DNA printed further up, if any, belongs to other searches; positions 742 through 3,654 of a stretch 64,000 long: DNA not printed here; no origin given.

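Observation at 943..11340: Two single-polypeptide GT2 (GT-A) plus GT-C fusion proteins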

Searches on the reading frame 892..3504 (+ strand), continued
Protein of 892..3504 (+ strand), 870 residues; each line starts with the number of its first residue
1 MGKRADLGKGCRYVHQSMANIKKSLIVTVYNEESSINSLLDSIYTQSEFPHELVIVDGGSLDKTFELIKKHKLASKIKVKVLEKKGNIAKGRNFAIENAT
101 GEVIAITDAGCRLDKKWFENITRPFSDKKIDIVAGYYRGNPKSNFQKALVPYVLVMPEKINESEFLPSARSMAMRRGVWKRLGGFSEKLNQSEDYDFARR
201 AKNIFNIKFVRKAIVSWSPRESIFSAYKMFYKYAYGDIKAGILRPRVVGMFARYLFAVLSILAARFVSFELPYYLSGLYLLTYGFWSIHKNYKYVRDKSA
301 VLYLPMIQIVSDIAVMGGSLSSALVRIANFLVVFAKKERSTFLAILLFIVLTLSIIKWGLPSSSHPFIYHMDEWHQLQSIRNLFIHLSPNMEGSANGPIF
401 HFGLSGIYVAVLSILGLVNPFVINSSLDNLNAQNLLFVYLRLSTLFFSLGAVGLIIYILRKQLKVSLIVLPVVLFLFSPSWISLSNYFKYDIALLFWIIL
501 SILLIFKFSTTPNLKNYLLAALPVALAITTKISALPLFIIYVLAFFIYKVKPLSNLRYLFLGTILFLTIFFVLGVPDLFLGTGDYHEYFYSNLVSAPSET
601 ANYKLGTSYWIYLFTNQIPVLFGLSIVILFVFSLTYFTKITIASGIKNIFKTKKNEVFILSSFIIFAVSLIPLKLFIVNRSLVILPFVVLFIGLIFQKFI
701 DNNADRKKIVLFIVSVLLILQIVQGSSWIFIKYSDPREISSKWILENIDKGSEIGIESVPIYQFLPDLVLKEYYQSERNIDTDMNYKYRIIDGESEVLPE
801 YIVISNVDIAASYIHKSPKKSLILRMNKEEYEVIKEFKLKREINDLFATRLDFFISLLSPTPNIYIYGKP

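Call 29: find_related_loci(query=A1, collection=genome_contigs, flank=10000)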
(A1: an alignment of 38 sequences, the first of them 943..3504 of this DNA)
Query A1 (853 aa) in genome_contigs; peptide patterns used: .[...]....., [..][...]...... (x = any residue, [..] = any of these).
166 stretches matched a pattern; 78 encode a relative of the query (tblastn E <= 1e-3); 77 distinct loci.
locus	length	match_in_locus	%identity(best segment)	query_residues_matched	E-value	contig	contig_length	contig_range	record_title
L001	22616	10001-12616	45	1-852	0e+0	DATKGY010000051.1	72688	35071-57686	MAG TPA_asm: Patescibacteria group bacterium isolate SMAG_U14563 k141_42636, whole genome shotgun sequence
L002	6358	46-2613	43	4-846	0e+0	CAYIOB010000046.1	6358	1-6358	MAG TPA_asm: uncultured Gammaproteobacteria bacterium isolate ERP119705_co25_644 genome assembly, contig: NODE_14475_len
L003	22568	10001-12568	43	4-846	0e+0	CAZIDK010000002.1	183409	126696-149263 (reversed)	MAG TPA_asm: uncultured Gammaproteobacteria bacterium isolate SRP302447_co4_23 genome assembly, contig: NODE_260_length_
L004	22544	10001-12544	43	2-845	0e+0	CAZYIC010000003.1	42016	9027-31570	MAG TPA_asm: uncultured Gammaproteobacteria bacterium isolate binchicken_co38_456 genome assembly, contig: NODE_1955_len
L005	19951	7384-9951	43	4-846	0e+0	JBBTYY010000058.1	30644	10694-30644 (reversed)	MAG: Patescibacteria group bacterium isolate H52-bin050_1 H52_bin050_1_000000000058, whole genome shotgun sequence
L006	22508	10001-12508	43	3-843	0e+0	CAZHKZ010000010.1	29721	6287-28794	MAG TPA_asm: uncultured Gammaproteobacteria bacterium isolate SRP278252_co2_13 genome assembly, contig: NODE_3038_length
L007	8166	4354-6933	43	2-853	0e+0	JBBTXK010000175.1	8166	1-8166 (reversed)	MAG: Patescibacteria group bacterium isolate H51-bin196_1 H51_bin196_1_000000000175, whole genome shotgun sequence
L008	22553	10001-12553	42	4-852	0e+0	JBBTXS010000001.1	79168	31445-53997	MAG: Patescibacteria group bacterium isolate H51-bin091_1 H51_bin091_1_000000000001, whole genome shotgun sequence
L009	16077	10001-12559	42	2-852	0e+0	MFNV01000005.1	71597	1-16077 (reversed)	MAG: Candidatus Levybacteria bacterium RIFCSPHIGHO2_01_FULL_41_15 rifcsphigho2_01_scaffold_451, whole genome shotgun seq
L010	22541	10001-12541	43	3-853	0e+0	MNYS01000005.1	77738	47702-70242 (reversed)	MAG: Candidatus Levybacteria bacterium CG2_30_37_29 cg2_3.0_scaffold_95_c, whole genome shotgun sequence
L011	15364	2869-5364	42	1-823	0e+0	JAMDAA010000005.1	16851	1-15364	MAG: Patescibacteria group bacterium isolate FK_Sedi_B_Bin.274 NODE_12566_length_16851_cov_21.3728, whole genome shotgun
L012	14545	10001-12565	41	1-852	0e+0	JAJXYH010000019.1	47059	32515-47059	MAG: bacterium isolate BP6.bin75 NODE_1031_length_47059_cov_1.721917, whole genome shotgun sequence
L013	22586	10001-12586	42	3-852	0e+0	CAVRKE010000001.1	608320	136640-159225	MAG: Candidatus Levybacteria bacterium isolate MFD01476.bin.1.95 genome assembly, contig: contig_20563, whole genome sho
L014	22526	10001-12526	42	3-850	0e+0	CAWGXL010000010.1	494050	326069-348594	MAG: uncultured bacterium isolate MFD09206.bin.2.20 genome assembly, contig: contig_853, whole genome shotgun sequence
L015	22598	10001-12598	41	1-852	0e+0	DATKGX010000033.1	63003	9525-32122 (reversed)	MAG TPA_asm: Patescibacteria group bacterium isolate SMAG_U14562 k141_62290, whole genome shotgun sequence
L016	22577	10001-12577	42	1-852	0e+0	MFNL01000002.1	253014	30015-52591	MAG: Candidatus Levybacteria bacterium RIFCSPHIGHO2_01_FULL_37_17 rifcsphigho2_01_scaffold_39, whole genome shotgun sequ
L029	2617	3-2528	41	19-852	0e+0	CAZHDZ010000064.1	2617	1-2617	MAG TPA_asm: uncultured Gammaproteobacteria bacterium isolate SRP286056_co1_222 genome assembly, contig: NODE_69993_leng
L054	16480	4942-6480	43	328-845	2e-114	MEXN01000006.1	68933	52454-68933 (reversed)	MAG: Candidatus Amesbacteria bacterium RIFCSPLOWO2_01_FULL_48_25 rifcsplowo2_01_scaffold_429, whole genome shotgun seque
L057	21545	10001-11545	42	328-852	9e-110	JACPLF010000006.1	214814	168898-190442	MAG: Candidatus Levyibacteriota bacterium isolate NC_groundwater_514_Ag_S-0.1um_37_12 S35_SO-1_scaffold_96964, whole gen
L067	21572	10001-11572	42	333-852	3e-113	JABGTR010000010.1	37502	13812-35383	MAG: Candidatus Paceibacterota bacterium isolate SI034_bin135 k141_561913, whole genome shotgun sequence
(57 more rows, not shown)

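Call 35: predict_structure(alignment_id=A1)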
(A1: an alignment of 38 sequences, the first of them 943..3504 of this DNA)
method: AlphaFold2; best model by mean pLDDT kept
length: 853 residues; sequences in the alignment: 38
mean_pLDDT: 90.1   pTM: 0.86
mean pLDDT of the five models: 90.1, 88.1, 87.6, 87.5, 86.3
residues with pLDDT >= 90: 538; 70-90: 290; 50-70: 24; < 50: 1
segments of 3 or more residues with pLDDT < 50: none
pLDDT, mean of each block of 10 residues (from residue 1): 84 90 93 94 90 90 91 93 95 92 94 92 90 82 78 92 93 85 90 91 90 92 86 86 77 78 89 87 91 94 93 93 96 94 72 74 88 86 90 87 81 87 92 97 95 97 92 90 97 96 96 92 97 94 97 92 83 79 86 92 96 97 92 93 97 90 92 97 92 96 97 90 93 91 71 84 77 89 93 91 92 95 93 91 91 87
secondary structure, 60 per line:
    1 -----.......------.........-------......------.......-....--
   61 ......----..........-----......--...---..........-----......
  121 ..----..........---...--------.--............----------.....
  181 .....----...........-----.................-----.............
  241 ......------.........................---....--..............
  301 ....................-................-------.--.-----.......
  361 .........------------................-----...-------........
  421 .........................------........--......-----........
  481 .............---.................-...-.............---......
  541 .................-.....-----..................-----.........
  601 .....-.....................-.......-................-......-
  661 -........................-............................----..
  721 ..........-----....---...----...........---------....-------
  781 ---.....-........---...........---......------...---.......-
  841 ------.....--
elements in order (helices of 4 or more, strands of 3 or more residues): E6-12 H19-27 E35-40 H47-53 H55-58 E61-66 H71-80 E86-91 E94-96 H100-109 E115-122 H127-136 E154-158 H159-165 H176-185 E190-200 H206-222 H228-246 H253-277 H281-284 H287-320 H322-337 H354-369 H382-397 H413-445 H452-459 H462-467 H473-493 H497-513 H519-531 H535-557 H559-563 H569-585 H592-605 H607-627 H629-635 H637-652 H654-659 H662-685 H687-714 H719-730 E736-739 H750-760 E770-773 E784-788 H790-796 H801-811 E815-820 H833-839 E847-851

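Call 39: fold_search(model_id=the predicted structure, library=pdb)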
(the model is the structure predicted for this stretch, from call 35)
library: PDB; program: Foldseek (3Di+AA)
matches with E <= 10: 817; with E <= 0.001: 268
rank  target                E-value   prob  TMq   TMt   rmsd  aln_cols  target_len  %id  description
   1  5tz8_A                4.5e-10  1.00  0.20  0.29  11.9       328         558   20  Crystal structure of S. aureus TarS (released 2017-01-04)
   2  5tzk                  5.7e-10  1.00  0.20  0.46  12.3       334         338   21  Crystal structure of S. aureus TarS 1-349 in complex with UDP (released 2017-01-04)
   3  5tzi                  9.7e-10  1.00  0.19  0.46  12.6       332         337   21  Crystal structure of S. aureus TarS 1-349 (released 2017-01-04)
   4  6yv7_B                1.4e-09  1.00  0.25  0.57   9.5       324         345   19  Mannosyltransferase PcManGT from Pyrobaculum calidifontis (released 2020-07-22)
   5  9omh_C                1.6e-09  1.00  0.21  0.62   6.6       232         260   16  WrtF fucosyltransferase - Apo (released 2025-10-29)
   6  8bz6_B                1.8e-09  1.00  0.22  0.29  10.9       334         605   19  Crystal structure of the L. monocytogenes RmlT in complex with UDP-glucose (released 2023-12-27)
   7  9omm_B                2.0e-09  1.00  0.21  0.61  10.3       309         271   15  WrtF fucosyltransferase - tetrasaccharide product (released 2025-10-29)
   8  5tze_C                2.4e-09  1.00  0.20  0.47  12.4       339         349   20  Crystal structure of S. aureus TarS in complex with UDP-GlcNAc (released 2017-01-04)
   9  8bz5_A                2.4e-09  1.00  0.22  0.29  11.1       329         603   19  Crystal structure of the L. monocytogenes RmlT in complex with HEPES (released 2023-12-27)
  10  9omh_D                2.8e-09  1.00  0.21  0.60  10.1       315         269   14  WrtF fucosyltransferase - Apo (released 2025-10-29)
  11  9omk_B                3.4e-09  1.00  0.21  0.63   7.0       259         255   14  WrtF fucosyltransferase - trisaccharide acceptor (released 2025-10-29)
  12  8bz7_A                3.4e-09  1.00  0.21  0.29  10.9       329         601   19  Crystal structure of the L. monocytogenes RmlT in complex with TDP-rhamnose (released 2023-12-27)
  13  9omh_A                3.7e-09  1.00  0.21  0.60  10.0       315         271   13  WrtF fucosyltransferase - Apo (released 2025-10-29)
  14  9oml_A                3.8e-09  1.00  0.20  0.60   7.0       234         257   15  WrtF fucosyltransferase - acetylated trisaccharide acceptor (released 2025-10-29)
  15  8bz7_B                3.8e-09  1.00  0.22  0.29  10.4       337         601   19  Crystal structure of the L. monocytogenes RmlT in complex with TDP-rhamnose (released 2023-12-27)
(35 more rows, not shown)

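Call 67: search_protein_families(library=pfam, proteins=[L057:7233-8399:+, L057:8409-9947:+, L057:9947-11566:+, L067:9101-11599:+, L054:3863-4924:+, L054:4921-6513:+, L054:10996-11865:-, L054:6484-8187:-, L054:8184-9497:-], max_evalue=0.001)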
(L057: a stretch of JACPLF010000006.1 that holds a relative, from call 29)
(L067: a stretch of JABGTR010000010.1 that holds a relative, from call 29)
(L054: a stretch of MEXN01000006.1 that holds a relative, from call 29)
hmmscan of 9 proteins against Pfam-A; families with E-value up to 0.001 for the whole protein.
L057:7233-8399:+ (388 aa): 3 families
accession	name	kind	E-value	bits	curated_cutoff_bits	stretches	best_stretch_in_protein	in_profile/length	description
PF00535.33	Glycos_transf_2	-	6.3e-24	85.2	23.3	1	11-122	1-117/168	Glycosyl transferase family 2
PF13641.12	Glyco_tranf_2_3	-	8.6e-10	39.5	27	1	10-206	3-216/230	Glycosyltransferase like family 2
PF13506.12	Glyco_transf_21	-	1.9e-06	27.9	21.7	1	78-219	25-174/174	Glycosyl transferase family 21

L057:8409-9947:+ (512 aa): 0 families

L057:9947-11566:+ (539 aa): 1 family
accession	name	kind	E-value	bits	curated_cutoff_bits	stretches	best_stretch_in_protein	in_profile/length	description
PF13231.12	PMT_2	-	3.8e-09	37.4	26.1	1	114-243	24-154/160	Dolichyl-phosphate-mannose-protein mannosyltransferase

L067:9101-11599:+ (832 aa): 5 families
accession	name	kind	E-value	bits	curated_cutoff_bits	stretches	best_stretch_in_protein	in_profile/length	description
PF00535.33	Glycos_transf_2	-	1.3e-16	61.4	23.3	1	7-197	1-167/168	Glycosyl transferase family 2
PF02366.24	PMT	-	1.5e-08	35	22.7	1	346-529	44-232/245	Dolichyl-phosphate-mannose-protein mannosyltransferase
PF13231.12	PMT_2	-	2e-08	35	26.1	1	391-513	24-148/160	Dolichyl-phosphate-mannose-protein mannosyltransferase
PF10111.15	Glyco_tranf_2_2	-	4e-06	27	27.3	1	19-219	15-201/276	Glycosyltransferase like family 2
PF13641.12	Glyco_tranf_2_3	-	8.1e-05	23.2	27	1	17-235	14-212/230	Glycosyltransferase like family 2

L054:3863-4924:+ (353 aa): 1 family
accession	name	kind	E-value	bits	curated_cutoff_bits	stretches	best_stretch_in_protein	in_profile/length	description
PF04015.17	DUF362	-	1.8e-42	146.1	24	1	42-240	2-199/200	Domain of unknown function (DUF362)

L054:4921-6513:+ (530 aa): 2 families
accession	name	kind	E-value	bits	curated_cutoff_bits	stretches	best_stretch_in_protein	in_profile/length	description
PF13231.12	PMT_2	-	6.6e-07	30.1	26.1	1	99-231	20-154/160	Dolichyl-phosphate-mannose-protein mannosyltransferase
PF02366.24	PMT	-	0.00019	21.5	22.7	1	86-242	68-233/245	Dolichyl-phosphate-mannose-protein mannosyltransferase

L054:10996-11865:- (289 aa): 4 families
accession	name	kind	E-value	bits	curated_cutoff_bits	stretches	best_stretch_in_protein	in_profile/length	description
PF00535.33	Glycos_transf_2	-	3e-24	86.3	23.3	1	6-118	2-118/168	Glycosyl transferase family 2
PF13641.12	Glyco_tranf_2_3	-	2.7e-13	50.9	27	1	4-114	3-120/230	Glycosyltransferase like family 2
PF10111.15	Glyco_tranf_2_2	-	5.4e-11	42.9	27.3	1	6-103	2-104/276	Glycosyltransferase like family 2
PF13506.12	Glyco_transf_21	-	3.2e-08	33.7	21.7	1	75-214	25-172/174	Glycosyl transferase family 21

L054:6484-8187:- (567 aa): 2 families
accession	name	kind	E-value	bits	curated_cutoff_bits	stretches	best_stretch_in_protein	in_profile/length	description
PF13231.12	PMT_2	-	5.5e-06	27.1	26.1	1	99-244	4-147/160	Dolichyl-phosphate-mannose-protein mannosyltransferase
PF10131.15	PTPS_related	-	5.7e-05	22.2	26.4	1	99-398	6-305/621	6-pyruvoyl-tetrahydropterin synthase related domain; membrane protein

L054:8184-9497:- (437 aa): 0 families

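Call 71: search_protein_families(library=pfam, proteins=[L016:34-1140:+, L016:1133-2215:+, L016:2852-3679:+, L016:3667-4230:-, L016:4365-5426:+, L016:5488-6366:+, L016:6363-8105:-, L016:8102-9952:-, L016:12570-13280:+, L016:15781-16893:+], max_evalue=0.001)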
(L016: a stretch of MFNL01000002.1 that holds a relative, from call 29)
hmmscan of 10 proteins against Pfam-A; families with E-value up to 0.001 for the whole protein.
L016:34-1140:+ (368 aa): 3 families
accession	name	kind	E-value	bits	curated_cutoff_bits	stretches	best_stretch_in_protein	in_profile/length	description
PF08264.19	Anticodon_1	-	1.8e-30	106.2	25.1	1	111-256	1-144/148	Anticodon-binding domain of tRNA ligase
PF00133.28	tRNA-synt_1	-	2.7e-07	30.1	22.7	1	2-58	350-406/414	tRNA synthetases class I (I, L, M and V)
PF01921.24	tRNA-synt_1f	-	9.7e-05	21.9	27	1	19-70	274-326/360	tRNA synthetases class I (K)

L016:1133-2215:+ (360 aa): 1 family
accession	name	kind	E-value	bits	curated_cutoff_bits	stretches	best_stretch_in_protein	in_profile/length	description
PF01098.24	FTSW_RODA_SPOVE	-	8.3e-83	278.7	26.4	1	11-349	14-352/356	Cell cycle protein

L016:2852-3679:+ (275 aa): 2 families
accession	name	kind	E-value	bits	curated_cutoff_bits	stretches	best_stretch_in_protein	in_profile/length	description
PF17762.8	HTH_ParB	-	1.4e-32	112.3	22.6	1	100-200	1-101/102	ParB HTH domain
PF02195.25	ParB_N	-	7.4e-30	103.3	26.3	1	7-98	3-95/95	ParB N-terminal domain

L016:3667-4230:- (187 aa): 2 families
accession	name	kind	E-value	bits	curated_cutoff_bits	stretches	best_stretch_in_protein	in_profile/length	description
PF10502.14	Peptidase_S26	-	2.9e-49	167.7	22.9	1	12-172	2-167/168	Signal peptidase, peptidase S26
PF00717.28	Peptidase_S24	-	0.00091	19.4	23.3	0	37-98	39-92/116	Peptidase S24-like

L016:4365-5426:+ (353 aa): 3 families
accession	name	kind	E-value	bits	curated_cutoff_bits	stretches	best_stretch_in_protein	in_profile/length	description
PF13439.12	Glyco_transf_4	-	3.6e-10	40.6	28.5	1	14-155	1-143/170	Glycosyltransferase Family 4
PF13692.12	Glyco_trans_1_4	-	1.7e-08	35.3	27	1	191-289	5-111/142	Glycosyl transferases group 1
PF00534.26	Glycos_transf_1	-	7.2e-08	32.6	26.4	1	185-332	13-167/172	Glycosyl transferases group 1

L016:5488-6366:+ (292 aa): 6 families
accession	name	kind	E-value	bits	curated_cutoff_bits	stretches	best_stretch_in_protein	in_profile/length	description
PF13489.12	Methyltransf_23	-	1.4e-29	103.4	27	1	81-233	8-160/164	Methyltransferase domain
PF08241.18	Methyltransf_11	-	2e-12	48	21.2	1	100-190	1-95/95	Methyltransferase domain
PF08242.18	Methyltransf_12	-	4.7e-12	46.9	30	1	100-188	1-98/98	Methyltransferase domain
PF13649.12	Methyltransf_25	-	1.8e-10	41.8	27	1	99-186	1-97/97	Methyltransferase domain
PF13847.12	Methyltransf_31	-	2.5e-09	37.4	27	1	99-194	7-113/145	Methyltransferase domain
PF02353.26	CMAS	-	2.1e-05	24.4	27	1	84-192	50-166/273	Mycolic acid cyclopropane synthetase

L016:6363-8105:- (580 aa): 2 families
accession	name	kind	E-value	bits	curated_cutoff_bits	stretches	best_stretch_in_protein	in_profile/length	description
PF10131.15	PTPS_related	-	1.9e-12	46.9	26.4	1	103-480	6-366/621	6-pyruvoyl-tetrahydropterin synthase related domain; membrane protein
PF09586.16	YfhO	-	0.00055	18.9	28.5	1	480-547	757-823/835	Bacterial membrane protein YfhO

L016:8102-9952:- (616 aa): 0 families

L016:12570-13280:+ (236 aa): 1 family
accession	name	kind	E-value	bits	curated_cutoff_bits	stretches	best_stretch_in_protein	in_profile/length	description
PF00535.33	Glycos_transf_2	-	5.7e-22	78.9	23.3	1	9-172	2-165/168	Glycosyl transferase family 2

L016:15781-16893:+ (370 aa): 6 families
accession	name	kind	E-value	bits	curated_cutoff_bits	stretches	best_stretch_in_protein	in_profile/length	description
PF00534.26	Glycos_transf_1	-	1.5e-21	77.1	26.4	1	256-346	80-171/172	Glycosyl transferases group 1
PF13692.12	Glyco_trans_1_4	-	2.7e-12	47.6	27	1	262-333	70-142/142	Glycosyl transferases group 1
PF13524.12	Glyco_trans_1_2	-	6.2e-10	39.6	25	1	248-361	23-142/144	Glycosyl transferase-like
PF13439.12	Glyco_transf_4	-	3.8e-07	30.7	28.5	1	12-188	2-153/170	Glycosyltransferase Family 4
PF20706.3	GT4-conflict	-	1e-05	25.1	26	1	261-361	274-385/385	Family 4 Glycosyltransferase in conflict systems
PF13579.12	Glyco_trans_4_4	-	2.4e-05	25.2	29.7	1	12-163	1-130/158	Glycosyl transferase 4-like domain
